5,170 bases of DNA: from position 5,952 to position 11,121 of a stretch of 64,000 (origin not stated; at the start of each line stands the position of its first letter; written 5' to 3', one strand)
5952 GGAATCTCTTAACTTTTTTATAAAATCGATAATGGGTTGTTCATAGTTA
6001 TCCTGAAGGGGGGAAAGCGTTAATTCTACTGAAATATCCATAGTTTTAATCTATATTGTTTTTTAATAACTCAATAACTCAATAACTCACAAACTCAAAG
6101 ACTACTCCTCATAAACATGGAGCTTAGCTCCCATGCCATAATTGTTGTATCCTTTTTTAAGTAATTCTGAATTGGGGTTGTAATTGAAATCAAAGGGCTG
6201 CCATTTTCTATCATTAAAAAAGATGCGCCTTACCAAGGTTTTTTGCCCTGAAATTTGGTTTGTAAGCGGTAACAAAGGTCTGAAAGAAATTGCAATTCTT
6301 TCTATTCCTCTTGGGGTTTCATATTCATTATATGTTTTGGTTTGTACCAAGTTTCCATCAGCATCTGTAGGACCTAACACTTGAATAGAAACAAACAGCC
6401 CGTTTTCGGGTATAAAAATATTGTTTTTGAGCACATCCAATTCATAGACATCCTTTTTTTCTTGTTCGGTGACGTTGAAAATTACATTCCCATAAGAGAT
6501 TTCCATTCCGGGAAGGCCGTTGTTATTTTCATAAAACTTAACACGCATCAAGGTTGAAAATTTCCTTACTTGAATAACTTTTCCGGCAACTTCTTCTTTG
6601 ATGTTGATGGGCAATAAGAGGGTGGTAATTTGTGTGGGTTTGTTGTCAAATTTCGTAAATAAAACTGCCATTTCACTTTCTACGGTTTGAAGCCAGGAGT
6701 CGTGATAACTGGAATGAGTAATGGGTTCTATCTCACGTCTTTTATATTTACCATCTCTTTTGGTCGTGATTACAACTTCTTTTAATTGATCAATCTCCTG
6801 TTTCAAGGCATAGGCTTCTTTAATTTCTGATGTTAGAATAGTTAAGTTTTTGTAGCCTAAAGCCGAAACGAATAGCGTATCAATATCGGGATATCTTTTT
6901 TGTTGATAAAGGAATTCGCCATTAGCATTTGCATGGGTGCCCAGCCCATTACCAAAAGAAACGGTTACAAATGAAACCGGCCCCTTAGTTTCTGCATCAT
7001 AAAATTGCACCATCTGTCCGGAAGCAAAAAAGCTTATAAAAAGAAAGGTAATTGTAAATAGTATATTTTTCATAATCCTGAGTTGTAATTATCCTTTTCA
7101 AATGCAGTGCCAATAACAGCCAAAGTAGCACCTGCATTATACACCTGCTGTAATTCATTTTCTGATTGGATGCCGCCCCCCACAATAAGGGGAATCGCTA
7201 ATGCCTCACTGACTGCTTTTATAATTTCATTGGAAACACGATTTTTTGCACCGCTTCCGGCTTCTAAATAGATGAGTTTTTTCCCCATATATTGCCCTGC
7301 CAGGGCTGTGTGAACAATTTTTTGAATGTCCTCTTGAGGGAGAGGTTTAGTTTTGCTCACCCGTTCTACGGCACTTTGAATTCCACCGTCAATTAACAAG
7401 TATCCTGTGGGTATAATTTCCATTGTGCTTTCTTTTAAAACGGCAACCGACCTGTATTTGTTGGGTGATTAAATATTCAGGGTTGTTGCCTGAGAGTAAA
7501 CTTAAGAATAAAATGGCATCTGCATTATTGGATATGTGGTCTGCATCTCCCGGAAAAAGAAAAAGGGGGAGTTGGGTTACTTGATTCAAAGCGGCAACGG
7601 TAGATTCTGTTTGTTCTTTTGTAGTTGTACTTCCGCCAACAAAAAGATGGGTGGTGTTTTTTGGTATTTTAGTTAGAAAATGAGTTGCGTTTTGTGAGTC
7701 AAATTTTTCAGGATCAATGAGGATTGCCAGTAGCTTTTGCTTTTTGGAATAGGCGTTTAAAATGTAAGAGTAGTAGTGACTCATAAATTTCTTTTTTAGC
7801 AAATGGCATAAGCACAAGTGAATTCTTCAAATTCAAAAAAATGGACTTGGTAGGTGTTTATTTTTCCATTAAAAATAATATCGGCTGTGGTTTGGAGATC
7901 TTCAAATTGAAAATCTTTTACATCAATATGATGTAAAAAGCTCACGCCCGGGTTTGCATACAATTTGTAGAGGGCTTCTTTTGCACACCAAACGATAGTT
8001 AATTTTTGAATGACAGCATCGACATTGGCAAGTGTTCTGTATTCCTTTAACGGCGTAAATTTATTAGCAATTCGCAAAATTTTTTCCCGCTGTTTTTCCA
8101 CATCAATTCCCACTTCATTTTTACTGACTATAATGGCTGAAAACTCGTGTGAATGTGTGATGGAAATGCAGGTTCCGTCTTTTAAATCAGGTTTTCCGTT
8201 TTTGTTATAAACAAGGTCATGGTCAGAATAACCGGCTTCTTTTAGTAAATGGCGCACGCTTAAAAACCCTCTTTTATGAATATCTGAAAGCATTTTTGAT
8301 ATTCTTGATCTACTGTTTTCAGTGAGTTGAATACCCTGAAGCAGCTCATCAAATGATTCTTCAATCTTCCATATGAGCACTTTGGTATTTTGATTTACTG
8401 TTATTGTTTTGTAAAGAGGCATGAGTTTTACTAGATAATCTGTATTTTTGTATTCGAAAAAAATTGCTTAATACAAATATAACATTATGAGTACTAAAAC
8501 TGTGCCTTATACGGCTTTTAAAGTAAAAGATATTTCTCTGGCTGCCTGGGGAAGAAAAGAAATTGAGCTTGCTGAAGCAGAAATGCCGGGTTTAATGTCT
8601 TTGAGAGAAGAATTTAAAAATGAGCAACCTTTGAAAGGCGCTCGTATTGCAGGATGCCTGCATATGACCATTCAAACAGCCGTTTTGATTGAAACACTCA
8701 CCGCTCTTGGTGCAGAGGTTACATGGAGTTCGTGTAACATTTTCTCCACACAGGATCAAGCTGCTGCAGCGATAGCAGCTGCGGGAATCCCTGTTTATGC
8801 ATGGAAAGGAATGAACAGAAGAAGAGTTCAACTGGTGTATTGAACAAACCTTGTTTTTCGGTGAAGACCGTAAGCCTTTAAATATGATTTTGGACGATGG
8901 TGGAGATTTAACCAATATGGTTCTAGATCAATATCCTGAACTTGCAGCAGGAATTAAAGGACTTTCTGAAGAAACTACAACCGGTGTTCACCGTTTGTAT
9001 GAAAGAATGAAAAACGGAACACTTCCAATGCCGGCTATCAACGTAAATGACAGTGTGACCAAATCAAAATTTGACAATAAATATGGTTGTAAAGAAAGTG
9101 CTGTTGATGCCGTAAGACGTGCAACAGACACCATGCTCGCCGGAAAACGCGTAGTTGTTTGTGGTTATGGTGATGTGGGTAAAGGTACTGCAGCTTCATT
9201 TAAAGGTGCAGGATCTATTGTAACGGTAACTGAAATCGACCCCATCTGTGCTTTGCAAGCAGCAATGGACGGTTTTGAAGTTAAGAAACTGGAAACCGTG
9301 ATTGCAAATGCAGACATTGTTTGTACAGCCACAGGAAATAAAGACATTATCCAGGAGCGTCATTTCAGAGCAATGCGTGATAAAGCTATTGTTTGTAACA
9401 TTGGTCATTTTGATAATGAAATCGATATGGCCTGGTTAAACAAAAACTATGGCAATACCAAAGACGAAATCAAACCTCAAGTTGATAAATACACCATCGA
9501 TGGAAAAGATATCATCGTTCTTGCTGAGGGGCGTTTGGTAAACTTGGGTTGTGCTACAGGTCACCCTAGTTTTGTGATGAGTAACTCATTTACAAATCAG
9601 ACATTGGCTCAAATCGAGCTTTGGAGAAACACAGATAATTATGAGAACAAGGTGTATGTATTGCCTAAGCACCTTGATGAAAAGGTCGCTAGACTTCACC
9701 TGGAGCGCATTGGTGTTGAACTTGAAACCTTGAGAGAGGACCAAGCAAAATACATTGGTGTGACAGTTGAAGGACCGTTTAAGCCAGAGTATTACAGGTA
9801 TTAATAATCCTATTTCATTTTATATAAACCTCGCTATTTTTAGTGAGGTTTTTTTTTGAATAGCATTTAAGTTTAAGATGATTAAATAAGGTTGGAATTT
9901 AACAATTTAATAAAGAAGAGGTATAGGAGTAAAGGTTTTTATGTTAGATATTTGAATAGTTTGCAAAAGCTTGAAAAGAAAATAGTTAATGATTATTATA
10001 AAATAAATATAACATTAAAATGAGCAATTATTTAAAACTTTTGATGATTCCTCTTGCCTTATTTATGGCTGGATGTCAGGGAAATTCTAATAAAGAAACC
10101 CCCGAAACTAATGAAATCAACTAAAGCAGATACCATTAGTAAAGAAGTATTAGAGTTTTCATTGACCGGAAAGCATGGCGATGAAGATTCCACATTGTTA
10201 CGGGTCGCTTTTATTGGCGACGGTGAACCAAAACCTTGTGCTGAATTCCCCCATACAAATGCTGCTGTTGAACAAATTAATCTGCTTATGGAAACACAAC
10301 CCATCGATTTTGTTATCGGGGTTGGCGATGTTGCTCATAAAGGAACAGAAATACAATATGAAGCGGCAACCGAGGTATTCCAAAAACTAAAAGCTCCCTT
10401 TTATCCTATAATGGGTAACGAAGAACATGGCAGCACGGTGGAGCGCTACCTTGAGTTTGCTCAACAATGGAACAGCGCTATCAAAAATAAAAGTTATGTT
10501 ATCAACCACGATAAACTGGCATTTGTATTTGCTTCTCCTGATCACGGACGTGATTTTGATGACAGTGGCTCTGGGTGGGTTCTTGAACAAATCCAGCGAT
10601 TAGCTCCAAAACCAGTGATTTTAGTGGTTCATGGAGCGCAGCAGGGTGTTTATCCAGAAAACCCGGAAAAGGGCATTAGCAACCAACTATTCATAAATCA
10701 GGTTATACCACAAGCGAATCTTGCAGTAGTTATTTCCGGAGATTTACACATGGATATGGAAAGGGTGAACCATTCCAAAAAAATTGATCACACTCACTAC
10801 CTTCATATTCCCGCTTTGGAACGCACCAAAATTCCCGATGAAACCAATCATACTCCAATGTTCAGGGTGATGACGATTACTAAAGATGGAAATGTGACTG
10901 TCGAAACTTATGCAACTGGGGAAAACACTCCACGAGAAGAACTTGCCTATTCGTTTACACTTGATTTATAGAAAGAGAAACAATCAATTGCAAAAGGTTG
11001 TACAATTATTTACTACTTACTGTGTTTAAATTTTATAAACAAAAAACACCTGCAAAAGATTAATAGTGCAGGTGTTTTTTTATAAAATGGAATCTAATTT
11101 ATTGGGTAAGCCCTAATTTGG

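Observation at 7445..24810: Four conserved genes each broken by a single-nucleotide frameshift (probable indel sequencing errors, otherwise recent pseudogenisation)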

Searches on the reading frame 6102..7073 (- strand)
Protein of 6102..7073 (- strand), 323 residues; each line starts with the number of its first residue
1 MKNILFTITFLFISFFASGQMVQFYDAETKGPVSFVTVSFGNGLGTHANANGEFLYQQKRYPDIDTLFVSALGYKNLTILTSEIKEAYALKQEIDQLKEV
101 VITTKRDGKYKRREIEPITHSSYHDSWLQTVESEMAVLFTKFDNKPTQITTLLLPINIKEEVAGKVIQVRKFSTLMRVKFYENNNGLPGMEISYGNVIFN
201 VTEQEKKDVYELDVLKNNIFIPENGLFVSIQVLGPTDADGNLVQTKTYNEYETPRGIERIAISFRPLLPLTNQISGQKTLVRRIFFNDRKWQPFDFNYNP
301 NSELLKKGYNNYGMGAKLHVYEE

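Call 21: list_cluster_members(proteins=[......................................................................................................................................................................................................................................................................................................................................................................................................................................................, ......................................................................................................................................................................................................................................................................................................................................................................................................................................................, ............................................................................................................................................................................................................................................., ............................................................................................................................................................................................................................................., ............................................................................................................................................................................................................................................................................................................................, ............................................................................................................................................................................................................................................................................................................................, window:6102-7073:-, window:15193-15771:-, window:16169-16849:-, window:3100-4629:-])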
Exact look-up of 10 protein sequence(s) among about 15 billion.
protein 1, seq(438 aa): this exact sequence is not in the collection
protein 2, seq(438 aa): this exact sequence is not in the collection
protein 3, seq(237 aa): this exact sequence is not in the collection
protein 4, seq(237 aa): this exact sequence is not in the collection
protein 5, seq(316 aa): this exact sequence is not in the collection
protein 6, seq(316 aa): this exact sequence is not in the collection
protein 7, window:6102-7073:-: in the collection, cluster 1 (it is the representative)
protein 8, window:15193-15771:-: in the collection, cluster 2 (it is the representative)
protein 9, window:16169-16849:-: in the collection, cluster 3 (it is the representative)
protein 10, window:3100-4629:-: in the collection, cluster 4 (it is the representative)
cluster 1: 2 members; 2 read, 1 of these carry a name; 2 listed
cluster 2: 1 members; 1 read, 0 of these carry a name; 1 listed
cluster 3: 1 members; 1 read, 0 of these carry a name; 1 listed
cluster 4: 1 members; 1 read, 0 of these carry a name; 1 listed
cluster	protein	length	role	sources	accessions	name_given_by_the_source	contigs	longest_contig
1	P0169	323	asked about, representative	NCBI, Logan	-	-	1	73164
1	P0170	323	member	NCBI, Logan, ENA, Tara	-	strand:+ start:30497 stop:31468 length:972 start_codon:yes stop_codon:yes ...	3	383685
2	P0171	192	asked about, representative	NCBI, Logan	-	-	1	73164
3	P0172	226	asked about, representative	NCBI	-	-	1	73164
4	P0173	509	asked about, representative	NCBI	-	-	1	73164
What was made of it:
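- Tried and rejected: Exact look-ups of six candidate repaired proteins found none in the collection, so no same-species intact copy could be retrieved (call 21).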

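Call 22: find_encoding_contigs(protein=window:6102-7073:-, flank=10000, max_places=10)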
Protein window:6102-7073:- (323 aa): 1 contig read that carries it; 1 place shown.
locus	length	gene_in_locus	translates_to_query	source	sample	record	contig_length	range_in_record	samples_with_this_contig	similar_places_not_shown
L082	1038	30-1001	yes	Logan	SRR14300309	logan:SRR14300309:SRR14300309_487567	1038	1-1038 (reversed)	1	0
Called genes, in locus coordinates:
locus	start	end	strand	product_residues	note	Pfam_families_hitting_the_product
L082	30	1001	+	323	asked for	PF13715:CarbopepD_reg_2 (weak)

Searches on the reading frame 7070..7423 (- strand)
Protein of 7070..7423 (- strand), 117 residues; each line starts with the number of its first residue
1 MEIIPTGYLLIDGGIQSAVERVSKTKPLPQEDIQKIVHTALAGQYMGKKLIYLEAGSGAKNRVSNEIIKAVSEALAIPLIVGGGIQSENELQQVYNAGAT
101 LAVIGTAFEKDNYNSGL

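Call 6: search_protein_families(library=pfam, proteins=[window:7070-7423:-], max_evalue=0.01)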
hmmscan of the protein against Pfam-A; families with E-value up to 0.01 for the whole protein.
window:7070-7423:- (117 aa): 8 families
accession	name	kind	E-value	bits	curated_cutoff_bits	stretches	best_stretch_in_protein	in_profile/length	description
PF01884.23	PcrB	-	2.1e-15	57.3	23.9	1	2-112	111-215/226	PcrB family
PF00977.27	His_biosynth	-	2.4e-08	34.1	23.6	1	56-110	53-107/228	Histidine biosynthesis protein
PF03060.21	NMO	-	1.1e-05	25.4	28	1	65-108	182-225/331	Nitronate monooxygenase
PF01180.27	DHO_dh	-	1.1e-05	25.3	27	1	54-113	213-277/291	Dihydroorotate dehydrogenase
PF00290.26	Trp_syntA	-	0.0021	17.5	27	1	59-107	178-228/259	Tryptophan synthase alpha chain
PF03437.21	BtpA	-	0.0035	17.3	30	1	22-111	149-233/254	BtpA family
PF04309.18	G3P_antiterm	-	0.0045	16.9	27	1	65-100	128-163/173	Glycerol-3-phosphate responsive antiterminator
PF02581.23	TMP-TENI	-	0.0054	16.6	27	1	61-102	134-174/180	Thiamine monophosphate synthase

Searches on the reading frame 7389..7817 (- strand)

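Call 6: search_protein_families(library=pfam, proteins=[window:7389-7817:-], max_evalue=0.01)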
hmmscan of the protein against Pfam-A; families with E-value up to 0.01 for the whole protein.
window:7389-7817:- (142 aa): 1 family
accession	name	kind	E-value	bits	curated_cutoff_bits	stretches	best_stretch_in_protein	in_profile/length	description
PF01884.23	PcrB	-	9.3e-12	45.3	23.9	1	31-122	9-98/226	PcrB family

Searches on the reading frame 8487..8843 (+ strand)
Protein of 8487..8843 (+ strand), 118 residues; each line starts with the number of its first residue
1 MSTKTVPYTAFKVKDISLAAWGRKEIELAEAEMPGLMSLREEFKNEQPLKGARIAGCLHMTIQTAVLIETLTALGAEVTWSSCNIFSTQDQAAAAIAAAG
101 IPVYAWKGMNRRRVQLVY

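Call 6: search_protein_families(library=pfam, proteins=[window:8487-8843:+], max_evalue=0.01)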
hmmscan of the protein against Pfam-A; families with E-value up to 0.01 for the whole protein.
window:8487-8843:+ (118 aa): 1 family
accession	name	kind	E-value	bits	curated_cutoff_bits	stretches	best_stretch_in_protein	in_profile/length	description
PF05221.23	AdoHcyase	-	1.3e-57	195.7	25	1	11-111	2-102/299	S-adenosyl-L-homocysteine hydrolase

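Call 7: find_encoding_contigs(protein=window:8487-8843:+, flank=10000, max_places=10)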
Protein window:8487-8843:+ (118 aa): no gene with exactly this product is on record in the collection.

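Call 17: list_cluster_members(proteins=[P0007, window:8487-8843:+, window:7389-7784:-, window:7070-7423:-, window:24760-25554:-, window:17603-18922:+, window:18935-21001:+, window:12177-14993:-, window:11099-12109:-, window:55467-56597:+])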
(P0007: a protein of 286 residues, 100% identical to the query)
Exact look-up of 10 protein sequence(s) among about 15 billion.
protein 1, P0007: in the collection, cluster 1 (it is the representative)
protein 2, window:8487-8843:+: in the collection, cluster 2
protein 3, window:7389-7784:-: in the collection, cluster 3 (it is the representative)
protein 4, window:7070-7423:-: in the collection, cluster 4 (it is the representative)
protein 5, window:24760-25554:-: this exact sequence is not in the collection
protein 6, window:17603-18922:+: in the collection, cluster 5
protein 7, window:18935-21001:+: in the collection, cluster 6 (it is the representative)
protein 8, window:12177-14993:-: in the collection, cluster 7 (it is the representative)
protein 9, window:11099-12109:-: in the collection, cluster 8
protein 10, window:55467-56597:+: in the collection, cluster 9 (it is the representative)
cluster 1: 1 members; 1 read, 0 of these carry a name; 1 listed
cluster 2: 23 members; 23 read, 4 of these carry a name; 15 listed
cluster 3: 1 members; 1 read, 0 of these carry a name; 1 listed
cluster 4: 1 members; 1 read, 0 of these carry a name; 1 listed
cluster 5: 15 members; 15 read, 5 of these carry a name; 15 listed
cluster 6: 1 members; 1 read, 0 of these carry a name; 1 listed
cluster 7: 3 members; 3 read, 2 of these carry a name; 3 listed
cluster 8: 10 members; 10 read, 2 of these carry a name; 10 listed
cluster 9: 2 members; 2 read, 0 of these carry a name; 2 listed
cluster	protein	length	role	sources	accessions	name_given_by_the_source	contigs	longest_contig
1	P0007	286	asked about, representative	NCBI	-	-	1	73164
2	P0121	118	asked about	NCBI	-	-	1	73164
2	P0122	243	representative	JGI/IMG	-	adenosylhomocysteinase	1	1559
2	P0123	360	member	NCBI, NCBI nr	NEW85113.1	MAG: adenosylhomocysteinase, partial [Mariniphaga sp.] | adenosylhomocysteinase [Mariniphaga sp.]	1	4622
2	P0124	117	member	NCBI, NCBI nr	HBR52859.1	MAG TPA: adenosylhomocysteinase, partial [Flavobacteriaceae bacterium] | adenosylhomocysteinase [Flavobacteriaceae bacterium]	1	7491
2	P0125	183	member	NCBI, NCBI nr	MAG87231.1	MAG: adenosylhomocysteinase, partial [Flavobacteriaceae bacterium] | adenosylhomocysteinase [Flavobacteriaceae bacterium]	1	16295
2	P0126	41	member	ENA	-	-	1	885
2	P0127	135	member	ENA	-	-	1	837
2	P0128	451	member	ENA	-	-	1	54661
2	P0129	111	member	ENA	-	-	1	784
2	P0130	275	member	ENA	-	-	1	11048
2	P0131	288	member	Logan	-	-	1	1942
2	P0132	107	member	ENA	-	-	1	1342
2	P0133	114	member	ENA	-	-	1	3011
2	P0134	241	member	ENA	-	-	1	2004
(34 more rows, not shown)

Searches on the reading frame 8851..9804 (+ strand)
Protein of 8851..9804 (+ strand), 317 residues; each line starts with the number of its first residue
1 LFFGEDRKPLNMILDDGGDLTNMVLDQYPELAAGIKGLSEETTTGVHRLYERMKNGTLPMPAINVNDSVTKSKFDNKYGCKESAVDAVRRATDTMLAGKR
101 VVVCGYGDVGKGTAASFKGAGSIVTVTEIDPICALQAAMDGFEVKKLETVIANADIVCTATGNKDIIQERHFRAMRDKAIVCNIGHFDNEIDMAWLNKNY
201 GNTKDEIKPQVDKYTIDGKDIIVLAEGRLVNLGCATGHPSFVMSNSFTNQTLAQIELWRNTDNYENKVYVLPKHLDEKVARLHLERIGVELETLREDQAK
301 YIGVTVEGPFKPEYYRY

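Call 6: search_protein_families(library=pfam, proteins=[window:8851-9804:+], max_evalue=0.01)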
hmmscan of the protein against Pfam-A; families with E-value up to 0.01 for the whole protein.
window:8851-9804:+ (317 aa): 9 families
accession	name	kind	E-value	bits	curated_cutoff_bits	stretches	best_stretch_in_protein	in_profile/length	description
PF00670.27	AdoHcyase_NAD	-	2.3e-77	259.1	27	1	76-237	1-162/162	S-adenosyl-L-homocysteine hydrolase, NAD binding domain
PF05221.23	AdoHcyase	-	2.5e-69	234.1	25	2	27-316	172-299/299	S-adenosyl-L-homocysteine hydrolase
PF02826.25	2-Hacid_dh_C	-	1.4e-10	41.2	25.1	1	90-185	28-127/178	D-isomer specific 2-hydroxyacid dehydrogenase, NAD binding domain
PF13241.12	NAD_binding_7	-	5e-08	33.9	22.1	1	96-186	5-93/104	Putative NAD(P)-binding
PF07991.19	KARI_N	-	2.2e-06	27.8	20.6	1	96-161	2-68/165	Acetohydroxy acid isomeroreductase, NADPH-binding domain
PF02882.25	THF_DHG_CYH_C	-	2.2e-06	27.5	27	1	79-188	17-111/160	Tetrahydrofolate dehydrogenase/cyclohydrolase, NAD(P)-binding domain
PF01488.26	Shikimate_DH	-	0.00074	20.1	24.3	1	95-171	9-94/138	Shikimate / quinate 5-dehydrogenase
PF00208.27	ELFV_dehydrog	-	0.0014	18.8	23.4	1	79-161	13-93/241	Glutamate/Leucine/Phenylalanine/Valine dehydrogenase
PF02254.24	TrkA_N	-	0.0042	17.8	23.8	0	101-144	1-44/116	TrkA-N domain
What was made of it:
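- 8487..9804 (+): ahcY (adenosylhomocysteinase), split into a 118-aa ORF (8487-8843) and a downstream frame (8815-9804). Pfam AdoHcyase and AdoHcyase_NAD hit the two parts (call 6).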

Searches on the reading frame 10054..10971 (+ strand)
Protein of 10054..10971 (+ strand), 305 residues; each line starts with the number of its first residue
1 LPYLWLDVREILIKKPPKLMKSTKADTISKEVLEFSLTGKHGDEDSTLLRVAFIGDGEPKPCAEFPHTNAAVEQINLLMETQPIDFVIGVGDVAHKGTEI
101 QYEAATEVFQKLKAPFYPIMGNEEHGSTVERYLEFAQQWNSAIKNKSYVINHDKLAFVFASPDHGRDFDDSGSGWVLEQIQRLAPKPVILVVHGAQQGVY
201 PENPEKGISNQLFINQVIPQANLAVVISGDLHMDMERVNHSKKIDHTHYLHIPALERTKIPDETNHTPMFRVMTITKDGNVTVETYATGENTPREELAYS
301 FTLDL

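Call 6: search_protein_families(library=pfam, proteins=[window:10054-10971:+], max_evalue=0.01)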
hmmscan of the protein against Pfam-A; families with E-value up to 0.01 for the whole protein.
window:10054-10971:+ (305 aa): 1 family
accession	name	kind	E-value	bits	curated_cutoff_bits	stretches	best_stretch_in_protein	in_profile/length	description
PF00149.33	Metallophos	-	1e-06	29.7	21.5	1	50-232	2-189/191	Calcineurin-like phosphoesterase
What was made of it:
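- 10020..10971 (+): Lipoprotein metallophosphoesterase gene: a 34-codon signal-peptide ORF (10020-10124, lipobox FMAGC) plus the catalytic part (public gene call begins at ATG 10111, protein P0007, 286 aa). Pfam Metallophos (call 6).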
